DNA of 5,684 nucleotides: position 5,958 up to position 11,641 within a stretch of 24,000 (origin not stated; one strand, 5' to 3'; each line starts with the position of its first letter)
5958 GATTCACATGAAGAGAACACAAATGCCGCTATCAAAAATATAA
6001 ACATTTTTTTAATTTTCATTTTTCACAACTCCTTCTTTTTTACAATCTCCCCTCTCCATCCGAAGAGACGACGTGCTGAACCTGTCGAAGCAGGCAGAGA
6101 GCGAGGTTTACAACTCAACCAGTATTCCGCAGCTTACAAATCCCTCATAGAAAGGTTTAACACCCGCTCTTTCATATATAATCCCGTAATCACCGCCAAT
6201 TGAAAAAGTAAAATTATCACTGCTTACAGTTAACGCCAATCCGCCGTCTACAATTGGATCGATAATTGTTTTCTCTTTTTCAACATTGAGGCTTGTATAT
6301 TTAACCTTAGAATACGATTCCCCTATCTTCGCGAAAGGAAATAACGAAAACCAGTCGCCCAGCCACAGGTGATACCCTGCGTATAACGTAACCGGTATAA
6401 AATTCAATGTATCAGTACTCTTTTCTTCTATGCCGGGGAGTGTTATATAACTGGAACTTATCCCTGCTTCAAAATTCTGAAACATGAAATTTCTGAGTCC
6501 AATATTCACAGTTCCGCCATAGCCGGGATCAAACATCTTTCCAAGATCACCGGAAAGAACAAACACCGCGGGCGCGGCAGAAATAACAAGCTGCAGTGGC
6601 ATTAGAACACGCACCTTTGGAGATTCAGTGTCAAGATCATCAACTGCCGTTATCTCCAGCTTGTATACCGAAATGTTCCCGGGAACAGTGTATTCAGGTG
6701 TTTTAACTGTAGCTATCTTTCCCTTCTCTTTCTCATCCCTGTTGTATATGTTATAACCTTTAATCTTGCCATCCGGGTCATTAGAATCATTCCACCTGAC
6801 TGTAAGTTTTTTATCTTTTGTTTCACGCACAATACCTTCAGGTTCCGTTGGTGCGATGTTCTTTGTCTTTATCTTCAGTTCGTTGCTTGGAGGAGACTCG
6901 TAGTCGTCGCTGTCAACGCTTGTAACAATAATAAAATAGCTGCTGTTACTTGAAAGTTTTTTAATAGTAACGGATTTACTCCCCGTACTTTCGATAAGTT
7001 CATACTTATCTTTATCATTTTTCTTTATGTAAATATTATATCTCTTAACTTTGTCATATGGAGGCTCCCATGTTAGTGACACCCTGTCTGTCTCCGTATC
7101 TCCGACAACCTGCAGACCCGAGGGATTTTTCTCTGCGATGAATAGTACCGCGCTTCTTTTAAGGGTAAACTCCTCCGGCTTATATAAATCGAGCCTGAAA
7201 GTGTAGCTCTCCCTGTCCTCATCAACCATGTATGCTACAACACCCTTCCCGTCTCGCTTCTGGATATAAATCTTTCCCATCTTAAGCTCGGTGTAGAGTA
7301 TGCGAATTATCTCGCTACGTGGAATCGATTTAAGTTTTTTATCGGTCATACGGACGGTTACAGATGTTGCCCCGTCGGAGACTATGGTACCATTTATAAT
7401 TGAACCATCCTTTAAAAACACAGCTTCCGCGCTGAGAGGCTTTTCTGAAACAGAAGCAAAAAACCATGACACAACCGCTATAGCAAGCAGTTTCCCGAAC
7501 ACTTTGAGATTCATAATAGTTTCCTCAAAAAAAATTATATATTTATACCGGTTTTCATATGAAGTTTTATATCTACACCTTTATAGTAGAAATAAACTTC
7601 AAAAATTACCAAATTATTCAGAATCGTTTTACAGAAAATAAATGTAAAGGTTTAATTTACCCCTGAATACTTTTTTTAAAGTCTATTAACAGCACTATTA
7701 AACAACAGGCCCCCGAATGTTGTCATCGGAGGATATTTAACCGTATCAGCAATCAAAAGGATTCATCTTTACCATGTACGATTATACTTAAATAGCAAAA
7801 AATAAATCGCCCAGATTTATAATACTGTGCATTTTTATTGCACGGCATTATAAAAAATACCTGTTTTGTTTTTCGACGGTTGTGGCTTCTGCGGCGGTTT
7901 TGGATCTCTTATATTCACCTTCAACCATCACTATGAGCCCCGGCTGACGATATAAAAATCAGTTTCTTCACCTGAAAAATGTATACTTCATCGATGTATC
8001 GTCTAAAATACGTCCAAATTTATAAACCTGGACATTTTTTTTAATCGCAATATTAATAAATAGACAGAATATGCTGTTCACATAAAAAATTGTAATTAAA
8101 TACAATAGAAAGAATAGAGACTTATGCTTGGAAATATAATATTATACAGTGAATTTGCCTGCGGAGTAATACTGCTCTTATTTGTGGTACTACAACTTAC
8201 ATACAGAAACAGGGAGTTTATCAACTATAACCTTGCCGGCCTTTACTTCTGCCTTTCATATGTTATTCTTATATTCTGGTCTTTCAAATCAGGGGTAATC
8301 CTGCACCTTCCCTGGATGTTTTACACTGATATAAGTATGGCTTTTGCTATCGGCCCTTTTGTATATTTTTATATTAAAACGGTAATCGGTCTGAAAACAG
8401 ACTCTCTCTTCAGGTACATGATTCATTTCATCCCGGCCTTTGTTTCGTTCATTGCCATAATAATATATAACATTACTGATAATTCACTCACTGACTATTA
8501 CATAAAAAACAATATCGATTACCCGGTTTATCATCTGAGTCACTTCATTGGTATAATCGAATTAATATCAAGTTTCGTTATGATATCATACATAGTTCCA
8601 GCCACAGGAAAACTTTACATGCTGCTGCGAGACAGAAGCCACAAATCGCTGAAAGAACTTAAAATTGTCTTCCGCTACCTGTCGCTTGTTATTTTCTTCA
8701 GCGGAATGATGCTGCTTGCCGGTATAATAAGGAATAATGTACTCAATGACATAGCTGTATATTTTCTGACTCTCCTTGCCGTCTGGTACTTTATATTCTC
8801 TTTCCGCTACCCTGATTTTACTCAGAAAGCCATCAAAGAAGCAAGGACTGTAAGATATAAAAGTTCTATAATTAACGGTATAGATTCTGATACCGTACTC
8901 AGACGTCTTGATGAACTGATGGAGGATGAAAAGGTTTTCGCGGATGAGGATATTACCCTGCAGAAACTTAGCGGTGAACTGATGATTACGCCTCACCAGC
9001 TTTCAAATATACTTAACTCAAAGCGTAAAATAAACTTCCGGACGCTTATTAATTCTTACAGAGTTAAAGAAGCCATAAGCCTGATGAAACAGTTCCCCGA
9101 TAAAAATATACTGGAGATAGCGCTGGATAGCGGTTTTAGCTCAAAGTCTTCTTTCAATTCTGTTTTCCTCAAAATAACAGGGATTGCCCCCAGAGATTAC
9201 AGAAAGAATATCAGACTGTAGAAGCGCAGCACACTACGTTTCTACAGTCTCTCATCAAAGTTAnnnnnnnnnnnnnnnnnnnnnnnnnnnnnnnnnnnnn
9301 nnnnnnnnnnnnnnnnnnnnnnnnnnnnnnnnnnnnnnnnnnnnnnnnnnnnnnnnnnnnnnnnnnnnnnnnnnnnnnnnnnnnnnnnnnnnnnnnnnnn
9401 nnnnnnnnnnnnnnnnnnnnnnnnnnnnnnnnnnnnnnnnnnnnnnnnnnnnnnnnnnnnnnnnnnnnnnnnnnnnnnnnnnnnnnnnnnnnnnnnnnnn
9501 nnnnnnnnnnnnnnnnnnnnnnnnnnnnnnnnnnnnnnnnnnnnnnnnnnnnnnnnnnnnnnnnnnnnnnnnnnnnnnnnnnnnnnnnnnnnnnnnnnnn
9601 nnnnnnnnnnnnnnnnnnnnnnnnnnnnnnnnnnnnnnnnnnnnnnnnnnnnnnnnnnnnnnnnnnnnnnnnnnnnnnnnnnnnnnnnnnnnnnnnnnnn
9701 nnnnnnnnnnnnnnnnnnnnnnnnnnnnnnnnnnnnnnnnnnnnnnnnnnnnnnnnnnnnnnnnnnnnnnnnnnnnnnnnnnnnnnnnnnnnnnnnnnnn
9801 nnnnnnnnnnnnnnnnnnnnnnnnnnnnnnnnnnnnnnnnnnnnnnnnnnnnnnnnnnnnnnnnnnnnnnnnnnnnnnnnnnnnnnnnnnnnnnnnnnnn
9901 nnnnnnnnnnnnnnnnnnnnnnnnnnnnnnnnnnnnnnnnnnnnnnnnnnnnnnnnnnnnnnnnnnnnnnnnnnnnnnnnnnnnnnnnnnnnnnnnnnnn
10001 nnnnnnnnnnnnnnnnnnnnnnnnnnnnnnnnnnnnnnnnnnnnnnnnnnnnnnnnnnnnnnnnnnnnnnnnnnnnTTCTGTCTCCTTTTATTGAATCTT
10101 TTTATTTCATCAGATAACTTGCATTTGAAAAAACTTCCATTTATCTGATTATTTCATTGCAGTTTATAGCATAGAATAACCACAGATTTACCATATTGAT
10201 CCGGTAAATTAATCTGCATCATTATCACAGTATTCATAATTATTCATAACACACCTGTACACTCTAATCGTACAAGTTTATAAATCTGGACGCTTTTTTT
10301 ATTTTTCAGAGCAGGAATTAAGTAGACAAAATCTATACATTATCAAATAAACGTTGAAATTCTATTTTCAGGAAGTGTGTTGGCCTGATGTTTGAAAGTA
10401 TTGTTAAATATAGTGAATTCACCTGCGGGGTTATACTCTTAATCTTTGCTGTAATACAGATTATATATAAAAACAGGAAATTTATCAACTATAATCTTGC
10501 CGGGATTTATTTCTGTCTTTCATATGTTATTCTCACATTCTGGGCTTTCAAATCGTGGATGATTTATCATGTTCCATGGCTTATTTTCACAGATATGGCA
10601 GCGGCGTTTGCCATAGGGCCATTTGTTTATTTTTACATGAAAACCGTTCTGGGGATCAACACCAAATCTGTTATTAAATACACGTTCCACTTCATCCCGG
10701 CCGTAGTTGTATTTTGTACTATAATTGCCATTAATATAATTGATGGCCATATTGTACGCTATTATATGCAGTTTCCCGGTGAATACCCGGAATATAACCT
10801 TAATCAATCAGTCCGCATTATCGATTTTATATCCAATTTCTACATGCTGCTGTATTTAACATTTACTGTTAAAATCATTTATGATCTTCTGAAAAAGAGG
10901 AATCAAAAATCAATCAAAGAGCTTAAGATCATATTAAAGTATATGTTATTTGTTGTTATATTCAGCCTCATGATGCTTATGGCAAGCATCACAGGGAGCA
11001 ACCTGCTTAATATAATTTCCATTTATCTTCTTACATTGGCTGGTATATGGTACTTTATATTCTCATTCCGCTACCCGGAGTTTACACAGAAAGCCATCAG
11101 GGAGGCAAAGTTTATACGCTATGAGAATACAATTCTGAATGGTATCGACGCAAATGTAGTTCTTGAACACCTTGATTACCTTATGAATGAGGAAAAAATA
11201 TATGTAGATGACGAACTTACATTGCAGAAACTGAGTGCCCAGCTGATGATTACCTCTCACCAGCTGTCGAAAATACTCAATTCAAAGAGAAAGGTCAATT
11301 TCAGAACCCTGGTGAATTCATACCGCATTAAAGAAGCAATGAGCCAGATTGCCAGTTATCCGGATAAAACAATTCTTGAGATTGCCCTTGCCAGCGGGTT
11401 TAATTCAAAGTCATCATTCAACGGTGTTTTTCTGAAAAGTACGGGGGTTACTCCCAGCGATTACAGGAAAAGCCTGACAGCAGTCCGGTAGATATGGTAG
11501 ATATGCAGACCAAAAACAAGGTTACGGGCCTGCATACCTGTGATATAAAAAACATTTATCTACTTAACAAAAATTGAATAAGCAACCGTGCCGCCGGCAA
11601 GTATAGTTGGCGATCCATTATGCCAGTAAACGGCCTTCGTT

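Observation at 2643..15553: Duplicated surface-protein module of membrane-AraC regulator, FN3/beta-barrel protein and propeller lipoprotein, a candidate uncharacterised envelope system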

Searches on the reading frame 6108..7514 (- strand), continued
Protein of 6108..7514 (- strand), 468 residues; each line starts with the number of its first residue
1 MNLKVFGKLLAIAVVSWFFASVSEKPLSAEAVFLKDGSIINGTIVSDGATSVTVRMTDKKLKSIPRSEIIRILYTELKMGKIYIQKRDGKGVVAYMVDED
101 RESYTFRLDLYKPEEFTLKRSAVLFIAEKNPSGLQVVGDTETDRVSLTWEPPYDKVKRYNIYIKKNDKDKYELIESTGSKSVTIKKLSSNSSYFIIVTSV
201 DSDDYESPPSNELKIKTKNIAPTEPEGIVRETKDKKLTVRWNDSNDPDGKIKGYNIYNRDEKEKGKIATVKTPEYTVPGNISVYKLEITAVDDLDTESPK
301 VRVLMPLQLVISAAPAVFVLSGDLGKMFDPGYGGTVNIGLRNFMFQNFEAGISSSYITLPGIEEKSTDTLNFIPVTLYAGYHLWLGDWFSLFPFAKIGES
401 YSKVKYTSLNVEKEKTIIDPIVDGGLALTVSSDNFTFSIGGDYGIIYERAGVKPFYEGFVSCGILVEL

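Call 85: search_solved_structures(query=A1, max_evalue=1)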
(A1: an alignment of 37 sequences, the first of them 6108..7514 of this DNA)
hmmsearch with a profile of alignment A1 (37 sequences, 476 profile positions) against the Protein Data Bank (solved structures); distinct sequences matched with E-value up to 1: 209 (the best 60 are shown).
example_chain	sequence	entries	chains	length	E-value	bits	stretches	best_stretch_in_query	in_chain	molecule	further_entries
8q6t_I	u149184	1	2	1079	4.8e-30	107.9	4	130-325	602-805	Titin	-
8g4l_bm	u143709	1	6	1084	3.8e-18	68.6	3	130-296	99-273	Titin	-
4pbx_A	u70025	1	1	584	2.3e-16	62.8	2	139-263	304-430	Receptor-type tyrosine-protein phosphatase S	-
6tpw_A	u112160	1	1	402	4.4e-16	61.8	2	125-264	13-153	Receptor-type tyrosine-protein phosphatase F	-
4yh7_A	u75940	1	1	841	1.7e-15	59.9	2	130-266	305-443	Receptor-type tyrosine-protein phosphatase delta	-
7y8s_A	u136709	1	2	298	4e-14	55.4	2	130-256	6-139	Dscam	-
8v2b_B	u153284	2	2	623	1.3e-13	53.7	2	146-295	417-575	Interleukin-6 receptor subunit beta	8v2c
6xax_B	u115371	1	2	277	2e-13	53.1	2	130-208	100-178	Fibronectin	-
8qy5_A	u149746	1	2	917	3.5e-13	52.3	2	146-301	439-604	Interleukin-6 receptor subunit beta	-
8qy4_C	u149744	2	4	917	6e-13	51.5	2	146-301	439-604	Interleukin-6 receptor subunit beta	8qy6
4yfe_A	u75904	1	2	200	2.5e-11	46.2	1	129-267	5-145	Receptor-type tyrosine-protein phosphatase delta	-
8d82_A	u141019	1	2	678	6.2e-11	44.9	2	145-302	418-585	Interleukin-6 receptor subunit beta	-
6x3a_A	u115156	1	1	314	9.2e-11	44.3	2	173-264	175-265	Receptor-type tyrosine-protein phosphatase delta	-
4yfd_A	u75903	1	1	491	2.3e-10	43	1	130-266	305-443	Receptor-type tyrosine-protein phosphatase delta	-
4yfg_B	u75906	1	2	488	3.3e-10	42.5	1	130-267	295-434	Receptor-type tyrosine-protein phosphatase delta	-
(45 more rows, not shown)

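Call 89: search_protein_representatives(alignment_id=A1)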
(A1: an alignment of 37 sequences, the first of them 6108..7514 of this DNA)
Query: 37 sequences, 476 profile positions. Proteins with E-value up to 0.001 (for the whole library): 35364; up to 1e-10: 11078; up to 1e-30: 1346. The best 150 are listed.
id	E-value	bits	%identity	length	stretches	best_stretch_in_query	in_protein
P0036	4.7e-244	826.8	-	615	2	83-476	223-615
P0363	1.8e-233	791.9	-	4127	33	130-267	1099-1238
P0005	3.2e-203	692.2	-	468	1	1-475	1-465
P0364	1.2e-200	683.7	-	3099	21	128-263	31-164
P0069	5.7e-196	668.3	-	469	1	2-476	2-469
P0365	2.3e-195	666.3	-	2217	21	175-259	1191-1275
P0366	1.7e-190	650.3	-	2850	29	175-258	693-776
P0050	1.7e-190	650.2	-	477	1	3-476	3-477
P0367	1.2e-187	640.8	-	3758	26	177-260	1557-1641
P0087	5.8e-185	632.0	-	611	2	79-476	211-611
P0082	1.1e-181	621.1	-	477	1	6-475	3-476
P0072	3.3e-178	609.7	-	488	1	1-474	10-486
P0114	2.1e-174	597.1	-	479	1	8-476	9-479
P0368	2.3e-174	597.0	-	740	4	13-301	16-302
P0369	9.5e-174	595.0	-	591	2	80-476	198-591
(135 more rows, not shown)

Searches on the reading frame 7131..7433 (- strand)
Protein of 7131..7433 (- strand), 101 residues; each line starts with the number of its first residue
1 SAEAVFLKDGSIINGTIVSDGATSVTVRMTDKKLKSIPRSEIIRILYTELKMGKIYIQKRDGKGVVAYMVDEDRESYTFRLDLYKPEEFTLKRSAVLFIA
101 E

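Call 74: predict_structure(alignment_id=A5)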
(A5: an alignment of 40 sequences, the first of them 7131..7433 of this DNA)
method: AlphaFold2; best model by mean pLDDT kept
length: 101 residues; sequences in the alignment: 40
mean_pLDDT: 93.7   pTM: 0.78
mean pLDDT of the five models: 93.7, 89.8, 89.5, 88.5, 88.3
residues with pLDDT >= 90: 91; 70-90: 8; 50-70: 2; < 50: 0
segments of 3 or more residues with pLDDT < 50: none
pLDDT, mean of each block of 10 residues (from residue 1): 86 94 95 95 89 94 97 95 96 97 90
secondary structure, 60 per line:
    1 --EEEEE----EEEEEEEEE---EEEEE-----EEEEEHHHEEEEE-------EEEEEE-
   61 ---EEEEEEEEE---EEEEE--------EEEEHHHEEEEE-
elements in order: E3-7 E12-20 E24-28 E34-38 E42-46 E54-59 E64-72 E76-80 E89-92 E96-100

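Call 77: fold_search(model_id=the predicted structure, library=pdb)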
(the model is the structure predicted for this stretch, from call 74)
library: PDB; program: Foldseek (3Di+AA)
matches with E <= 10: 1218; with E <= 0.001: 0
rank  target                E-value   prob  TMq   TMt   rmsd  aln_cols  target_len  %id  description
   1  2g3r                  8.2e-03  0.99  0.34  0.30  11.5       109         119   18  Crystal Structure of 53BP1 tandem tudor domains at 1.2 A resolution (released 2007-01-02)
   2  3lh0_A                9.1e-03  0.99  0.35  0.31  11.5       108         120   18  Crystal structure of the 53BP1 tandem tudor domain in complex with p53K372me2 (released 2010-03-23)
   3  6co2_D                1.0e-02  0.99  0.37  0.33  11.6       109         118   17  Structure of an engineered protein (NUDT16TI) in complex with 53BP1 Tudor domains (released 2018-06-06)
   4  6vip_B                1.2e-02  0.98  0.33  0.29  11.2       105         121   19  TUDOR DOMAIN OF TUMOR SUPPRESSOR P53BP1 WITH MFP-6008 (released 2020-02-12)
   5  4rg2_B                1.3e-02  0.99  0.37  0.32  11.5       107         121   18  Tudor Domain of Tumor suppressor p53BP1 with small molecule ligand (released 2014-10-15)
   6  6my0_B                1.4e-02  1.00  0.37  0.33  11.3       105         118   14  Structure of 53BP1 Tandem Tudor domains with E1549P and D1550N mutations (released 2019-11-27)
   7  4x34_B                1.4e-02  0.99  0.34  0.30  11.7       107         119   19  Crystal structure of the 53BP1 tandem tudor domain in complex with p53K381acK382me2 (released 2015-03-04)
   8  5zcj_C                1.5e-02  0.99  0.35  0.30  11.2       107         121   17  Crystal structure of complex (released 2018-06-27)
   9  8swj_B                1.5e-02  0.98  0.34  0.29  11.6       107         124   19  Co-crystal structure of 53BP1 tandem Tudor domains in complex with UNC8531 (released 2023-08-02)
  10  6mxx_C                1.7e-02  0.99  0.37  0.32  11.6       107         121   18  Structure of 53BP1 tandem Tudor domains in complex with small molecule UNC2991 (released 2019-11-27)
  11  9ckj_F                1.7e-02  0.99  0.36  0.31  11.5       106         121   17  Co-crystal structure of 53BP1 tandem Tudor domains in complex with UNC9512 (released 2024-10-30)
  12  6vip_A                1.9e-02  0.98  0.34  0.30  11.6       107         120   19  TUDOR DOMAIN OF TUMOR SUPPRESSOR P53BP1 WITH MFP-6008 (released 2020-02-12)
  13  2lvm_MODEL_1_A        2.0e-02  0.98  0.34  0.29  11.7       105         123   14  Solution structure of human 53BP1 tandem Tudor domains in complex with a histone H4K20me2 peptide (released 2012-12-12)
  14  3o8v                  2.2e-02  0.99  0.36  0.35  11.8        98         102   15  Crystal Structure of the Tudor Domains from FXR1 (released 2010-08-18)
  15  8swj_C                2.2e-02  0.98  0.34  0.29  11.4       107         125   19  Co-crystal structure of 53BP1 tandem Tudor domains in complex with UNC8531 (released 2023-08-02)
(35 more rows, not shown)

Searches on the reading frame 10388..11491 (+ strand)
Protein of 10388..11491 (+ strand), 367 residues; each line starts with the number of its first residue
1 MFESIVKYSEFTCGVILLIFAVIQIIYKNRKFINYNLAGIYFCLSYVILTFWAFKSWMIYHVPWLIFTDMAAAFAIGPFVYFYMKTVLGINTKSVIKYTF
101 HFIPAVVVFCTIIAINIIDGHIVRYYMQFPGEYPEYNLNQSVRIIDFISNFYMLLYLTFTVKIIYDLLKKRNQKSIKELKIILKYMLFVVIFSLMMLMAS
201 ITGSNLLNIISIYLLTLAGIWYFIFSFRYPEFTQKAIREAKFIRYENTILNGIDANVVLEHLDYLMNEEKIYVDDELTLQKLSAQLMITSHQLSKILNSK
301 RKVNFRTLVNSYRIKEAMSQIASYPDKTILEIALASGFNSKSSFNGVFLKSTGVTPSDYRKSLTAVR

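Call 4: search_protein_families(library=pfam, proteins=[window:10388-11491:+], max_evalue=0.01)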
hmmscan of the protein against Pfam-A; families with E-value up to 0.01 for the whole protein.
window:10388-11491:+ (367 aa): 2 families
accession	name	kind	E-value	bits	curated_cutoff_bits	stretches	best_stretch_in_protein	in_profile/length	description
PF12833.13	HTH_18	-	3e-16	59.9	33.6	1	282-361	1-79/80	Helix-turn-helix domain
PF00165.29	HTH_AraC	-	6.7e-07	29.7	26.6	1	326-361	8-42/42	Bacterial regulatory helix-turn-helix proteins, AraC family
